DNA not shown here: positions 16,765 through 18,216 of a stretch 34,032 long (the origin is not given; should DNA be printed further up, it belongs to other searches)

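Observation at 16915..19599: Orphan stator-like pair: MotA/ExbB channel with helical tail and MotB-like protein with about 330-aa coiled coil and OmpA domain, outside any flagellar, Tol or Ton context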

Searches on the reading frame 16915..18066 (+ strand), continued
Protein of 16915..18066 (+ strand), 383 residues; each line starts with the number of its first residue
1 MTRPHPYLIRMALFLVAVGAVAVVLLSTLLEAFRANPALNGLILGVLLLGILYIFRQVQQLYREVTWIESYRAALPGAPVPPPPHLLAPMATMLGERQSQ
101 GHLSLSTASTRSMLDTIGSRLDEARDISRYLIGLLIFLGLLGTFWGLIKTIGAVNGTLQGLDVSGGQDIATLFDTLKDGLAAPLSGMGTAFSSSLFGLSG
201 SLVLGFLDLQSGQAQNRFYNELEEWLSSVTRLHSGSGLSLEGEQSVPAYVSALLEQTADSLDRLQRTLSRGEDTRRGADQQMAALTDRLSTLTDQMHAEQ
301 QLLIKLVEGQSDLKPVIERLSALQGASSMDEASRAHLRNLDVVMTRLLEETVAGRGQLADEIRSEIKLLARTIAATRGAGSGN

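Call 36: get_annotated_region(hit=H1, flank=7000)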
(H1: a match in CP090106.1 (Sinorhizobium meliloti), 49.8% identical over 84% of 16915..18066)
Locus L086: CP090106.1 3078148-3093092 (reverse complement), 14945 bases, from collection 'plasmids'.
description: Sinorhizobium meliloti strain Ak57 plasmid pSymB, complete sequence
organism: Sinorhizobium meliloti (NCBI taxid 382)
taxonomy: Bacteria; Pseudomonadota; Alphaproteobacteria; Hyphomicrobiales; Rhizobiaceae; Sinorhizobium; Sinorhizobium meliloti
host: -; source: Medicago,Cell culture,Plant nodule; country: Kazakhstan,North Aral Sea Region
typing (MOB-suite, as given by PLSDB): non-mobilizable
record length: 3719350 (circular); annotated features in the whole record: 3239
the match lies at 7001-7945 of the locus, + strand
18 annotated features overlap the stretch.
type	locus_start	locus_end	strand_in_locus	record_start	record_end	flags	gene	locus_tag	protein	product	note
CDS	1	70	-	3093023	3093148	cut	ykgO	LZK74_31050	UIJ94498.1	type B 50S ribosomal protein L36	-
CDS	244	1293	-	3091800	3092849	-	-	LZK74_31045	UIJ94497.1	5-(carboxyamino)imidazole ribonucleotide synthase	-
CDS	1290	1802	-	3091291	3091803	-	purE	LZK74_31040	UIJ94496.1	5-(carboxyamino)imidazole ribonucleotide mutase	-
CDS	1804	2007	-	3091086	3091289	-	-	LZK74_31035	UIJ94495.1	YdcH family protein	-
CDS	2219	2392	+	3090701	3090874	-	-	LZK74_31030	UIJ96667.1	YdcH family protein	-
CDS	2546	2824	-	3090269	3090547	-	-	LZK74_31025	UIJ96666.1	metalloregulator ArsR/SmtB family transcription factor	-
CDS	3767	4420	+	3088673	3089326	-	-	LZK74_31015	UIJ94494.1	thiamine phosphate synthase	-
CDS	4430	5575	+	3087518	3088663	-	-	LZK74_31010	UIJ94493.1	sel1 repeat family protein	-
CDS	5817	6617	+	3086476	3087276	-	-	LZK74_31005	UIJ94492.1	inositol monophosphatase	-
CDS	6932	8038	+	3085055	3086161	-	-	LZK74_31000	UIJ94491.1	MotA/TolQ/ExbB proton channel family protein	-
CDS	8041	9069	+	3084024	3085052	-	-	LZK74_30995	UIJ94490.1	peptidoglycan -binding protein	-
CDS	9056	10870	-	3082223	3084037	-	-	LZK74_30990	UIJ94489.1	ATP-binding cassette domain-containing protein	-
CDS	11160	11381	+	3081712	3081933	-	rpmE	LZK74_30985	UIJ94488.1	50S ribosomal protein L31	-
CDS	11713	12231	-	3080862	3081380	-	-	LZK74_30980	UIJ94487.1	DUF1465 family protein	-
CDS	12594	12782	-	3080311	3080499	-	-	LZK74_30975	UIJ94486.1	DUF1192 domain-containing protein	-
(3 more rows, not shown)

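Call 44: search_protein_representatives(alignment_id=A1)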
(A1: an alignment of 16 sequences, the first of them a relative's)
Query: 16 sequences, 382 profile positions. Proteins with E-value up to 0.001 (for the whole library): 3828; up to 1e-10: 2263; up to 1e-30: 875. The best 150 are listed.
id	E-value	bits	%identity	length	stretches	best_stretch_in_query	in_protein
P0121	4.4e-170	582.1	-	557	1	1-377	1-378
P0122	3.4e-166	569.3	-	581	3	1-346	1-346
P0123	1.1e-151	521.5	-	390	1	1-380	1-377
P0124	5.2e-149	512.7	-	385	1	1-378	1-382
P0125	2.2e-147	507.4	-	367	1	4-377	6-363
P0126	5.9e-145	499.4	-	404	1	1-378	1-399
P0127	3.5e-138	477.1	-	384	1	1-378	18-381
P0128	2.0e-136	471.3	-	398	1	1-379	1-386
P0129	2.6e-136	470.9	-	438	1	1-377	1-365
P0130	3.4e-136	470.5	-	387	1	1-379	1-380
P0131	6.6e-135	466.3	-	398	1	1-380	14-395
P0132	2.9e-134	464.2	-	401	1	1-380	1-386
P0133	5.3e-134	463.3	-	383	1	1-374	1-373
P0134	1.4e-133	461.9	-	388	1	1-376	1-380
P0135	2.5e-133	461.1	-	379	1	1-379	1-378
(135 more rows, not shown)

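Call 63: search_protein_families(library=pfam, proteins=[L086:4430-5575:+, L086:6932-8038:+, L086:8041-9069:+], max_evalue=0.01)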
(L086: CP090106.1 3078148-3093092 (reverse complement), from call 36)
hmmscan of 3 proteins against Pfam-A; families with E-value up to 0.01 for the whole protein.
L086:4430-5575:+ (381 aa): 2 families
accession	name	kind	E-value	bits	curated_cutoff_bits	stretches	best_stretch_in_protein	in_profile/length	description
PF08238.18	Sel1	-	2.2e-29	101.3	30.7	4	171-206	1-36/36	Sel1 repeat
PF23310.1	TPR_27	-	7e-05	22.9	27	0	225-264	43-82/110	Plant tetratrico peptide repeats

L086:6932-8038:+ (368 aa): 1 family
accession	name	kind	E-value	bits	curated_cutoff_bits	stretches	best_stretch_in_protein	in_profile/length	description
PF01618.21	MotA_ExbB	-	3.7e-05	23.9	22.9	1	106-214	7-109/127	MotA/TolQ/ExbB proton channel family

L086:8041-9069:+ (342 aa): 5 families
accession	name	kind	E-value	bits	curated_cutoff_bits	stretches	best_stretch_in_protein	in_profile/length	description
PF00691.25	OmpA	-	6.9e-17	62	27.2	1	226-333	1-98/98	OmpA family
PF17675.6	APG6_N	-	0.00075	20.4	45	1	82-195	11-126/132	Apg6 coiled-coil region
PF14362.11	DUF4407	-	0.0011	18.8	31.3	1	52-182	127-248/297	Domain of unknown function (DUF4407)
PF19220.6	Rod_CreS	-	0.0015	18.1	100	1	56-191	3-137/359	Crescentin, rod domain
PF13863.11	DUF4200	-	0.0037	18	29.7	0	114-161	58-105/119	Domain of unknown function (DUF4200)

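Call 81: search_protein_families(library=ncbifam, proteins=[L086:6932-8038:+, L086:8041-9069:+], max_evalue=0.00001)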
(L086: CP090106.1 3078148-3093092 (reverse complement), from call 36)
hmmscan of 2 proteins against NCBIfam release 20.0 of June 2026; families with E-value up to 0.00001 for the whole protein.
L086:6932-8038:+ (368 aa): 0 families

L086:8041-9069:+ (342 aa): 36 families (the best 25 are shown)
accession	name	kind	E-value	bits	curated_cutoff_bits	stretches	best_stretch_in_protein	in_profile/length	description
NF006544.0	PRK09039.1-3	equivalog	1.4e-208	692.4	362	1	1-342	1-343/343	peptidoglycan -binding protein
NF006546.0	PRK09039.1-5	equivalog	9.1e-172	571.1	615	1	1-342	1-343/343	peptidoglycan -binding protein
NF006545.0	PRK09039.1-4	equivalog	1.9e-144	481.5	372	1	1-342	1-342/342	peptidoglycan -binding protein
NF006543.0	PRK09039.1-2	equivalog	1.8e-125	419.4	305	1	1-341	1-349/350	peptidoglycan -binding protein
NF006542.0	PRK09039.1-1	equivalog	6.2e-114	382.2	388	3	186-342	470-627/627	peptidoglycan -binding protein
NF006541.1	PRK09038.1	equivalog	1.2e-27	97.1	283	1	161-339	76-248/253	flagellar motor protein MotD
NF006547.1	PRK09040.1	equivalog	1.4e-26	93.2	194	1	175-338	41-199/213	hypothetical protein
NF006508.0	PRK08944.1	subfamily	1.5e-22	80.3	259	1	123-340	74-288/304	MotB family protein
NF053611.1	YiaD_Gzip_OmpA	equivalog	3e-22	79.3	175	1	219-338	98-205/206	YiaD family glycine zipper/OmpA-like lipoprotein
TIGR03350.1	type_VI_ompA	equivalog_domain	3.1e-22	79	139.8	1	219-338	26-136/137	type VI secretion system protein TssL, long form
NF005382.1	PRK06925.1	equivalog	3.4e-22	79.8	264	1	163-337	59-221/225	flagellar motor protein MotS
NF053612.1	anchor_PA1041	equivalog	2.9e-20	73.2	250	1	222-339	130-235/236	PA1041 family peptidoglycan-binding anchor lipoprotein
NF005999.0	PRK08126.1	subfamily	1.8e-19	69.8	571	1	167-340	272-431/432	hypothetical protein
NF005444.0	PRK07033.1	equivalog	1e-18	67.5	520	1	220-339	311-421/438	DotU family type VI secretion system protein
NF005195.1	PRK06667.1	equivalog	4e-18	66.1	300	1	222-337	121-233/241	flagellar motor protein MotB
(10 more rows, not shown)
